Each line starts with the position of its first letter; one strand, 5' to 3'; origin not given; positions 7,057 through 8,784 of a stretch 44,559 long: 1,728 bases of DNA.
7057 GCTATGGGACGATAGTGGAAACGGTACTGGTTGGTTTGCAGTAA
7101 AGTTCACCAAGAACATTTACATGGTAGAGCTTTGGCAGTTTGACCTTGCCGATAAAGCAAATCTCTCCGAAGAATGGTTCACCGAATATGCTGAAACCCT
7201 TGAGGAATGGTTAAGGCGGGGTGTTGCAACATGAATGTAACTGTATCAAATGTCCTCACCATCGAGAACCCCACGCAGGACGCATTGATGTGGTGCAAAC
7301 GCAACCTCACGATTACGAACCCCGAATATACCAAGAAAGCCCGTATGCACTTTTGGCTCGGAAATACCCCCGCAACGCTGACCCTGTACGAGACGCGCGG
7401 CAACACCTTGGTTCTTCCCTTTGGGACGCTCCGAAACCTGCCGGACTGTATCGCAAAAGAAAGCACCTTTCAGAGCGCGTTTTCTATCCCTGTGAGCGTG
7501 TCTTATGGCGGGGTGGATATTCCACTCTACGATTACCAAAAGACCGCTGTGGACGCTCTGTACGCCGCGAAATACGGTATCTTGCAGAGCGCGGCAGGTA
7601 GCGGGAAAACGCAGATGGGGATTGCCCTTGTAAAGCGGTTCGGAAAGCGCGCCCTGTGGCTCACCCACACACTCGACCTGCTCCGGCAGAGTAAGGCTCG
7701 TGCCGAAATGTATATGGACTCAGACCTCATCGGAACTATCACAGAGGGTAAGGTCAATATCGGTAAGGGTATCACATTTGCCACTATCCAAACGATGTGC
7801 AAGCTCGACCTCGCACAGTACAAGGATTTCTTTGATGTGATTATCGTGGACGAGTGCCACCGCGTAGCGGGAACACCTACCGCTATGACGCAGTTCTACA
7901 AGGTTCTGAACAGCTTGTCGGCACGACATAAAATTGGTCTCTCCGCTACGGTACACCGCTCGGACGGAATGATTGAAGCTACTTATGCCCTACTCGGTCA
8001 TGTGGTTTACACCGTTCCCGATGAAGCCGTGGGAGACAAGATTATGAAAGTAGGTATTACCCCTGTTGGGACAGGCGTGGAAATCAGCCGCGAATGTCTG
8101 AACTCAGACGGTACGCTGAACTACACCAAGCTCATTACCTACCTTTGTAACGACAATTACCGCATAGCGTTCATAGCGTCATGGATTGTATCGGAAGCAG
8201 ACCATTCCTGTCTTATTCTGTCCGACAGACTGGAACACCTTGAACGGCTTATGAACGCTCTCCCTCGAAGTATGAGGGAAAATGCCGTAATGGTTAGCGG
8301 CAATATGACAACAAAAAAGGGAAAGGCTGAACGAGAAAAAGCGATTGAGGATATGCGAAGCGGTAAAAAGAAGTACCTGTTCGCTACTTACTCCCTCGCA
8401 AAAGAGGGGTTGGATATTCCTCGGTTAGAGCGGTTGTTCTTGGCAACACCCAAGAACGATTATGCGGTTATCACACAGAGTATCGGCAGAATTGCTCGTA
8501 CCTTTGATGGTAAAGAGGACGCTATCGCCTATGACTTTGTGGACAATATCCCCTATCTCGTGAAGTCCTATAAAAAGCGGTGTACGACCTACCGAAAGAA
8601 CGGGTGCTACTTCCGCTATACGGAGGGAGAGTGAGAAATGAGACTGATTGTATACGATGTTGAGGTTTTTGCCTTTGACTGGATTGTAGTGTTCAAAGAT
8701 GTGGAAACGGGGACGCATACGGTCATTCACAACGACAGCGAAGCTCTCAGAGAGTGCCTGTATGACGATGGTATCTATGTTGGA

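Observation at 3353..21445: Two ~110-bp palindromic sites in inverted orientation bracket the whole 18-kb lysogeny/replication module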

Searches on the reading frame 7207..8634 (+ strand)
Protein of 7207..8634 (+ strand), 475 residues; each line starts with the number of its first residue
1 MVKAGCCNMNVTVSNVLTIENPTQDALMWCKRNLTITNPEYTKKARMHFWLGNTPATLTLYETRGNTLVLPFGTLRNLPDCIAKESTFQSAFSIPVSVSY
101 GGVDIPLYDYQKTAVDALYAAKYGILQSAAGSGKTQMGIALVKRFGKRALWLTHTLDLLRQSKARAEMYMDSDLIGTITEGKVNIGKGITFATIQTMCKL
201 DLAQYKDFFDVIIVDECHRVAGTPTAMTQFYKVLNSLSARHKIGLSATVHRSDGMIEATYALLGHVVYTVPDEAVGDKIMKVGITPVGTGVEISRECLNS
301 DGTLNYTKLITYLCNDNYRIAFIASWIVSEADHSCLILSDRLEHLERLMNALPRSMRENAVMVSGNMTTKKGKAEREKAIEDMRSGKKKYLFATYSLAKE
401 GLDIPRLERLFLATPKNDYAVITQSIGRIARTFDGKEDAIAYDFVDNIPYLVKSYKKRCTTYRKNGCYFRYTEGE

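Call 24: search_protein_families(library=pfam, proteins=[window:7207-8634:+], max_evalue=0.01)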
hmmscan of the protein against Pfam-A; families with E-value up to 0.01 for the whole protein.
window:7207-8634:+ (475 aa): 3 families
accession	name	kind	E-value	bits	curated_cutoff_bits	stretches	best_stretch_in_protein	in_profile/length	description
PF04851.21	ResIII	-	1.4e-24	87.3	22.5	1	105-250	2-163/164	Type III restriction enzyme, res subunit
PF00271.37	Helicase_C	-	6.6e-11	42.9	23.5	1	328-431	11-108/110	Helicase conserved C-terminal domain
PF00270.35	DEAD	-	3.3e-10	40.4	26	1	109-251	2-162/167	DEAD/DEAH box helicase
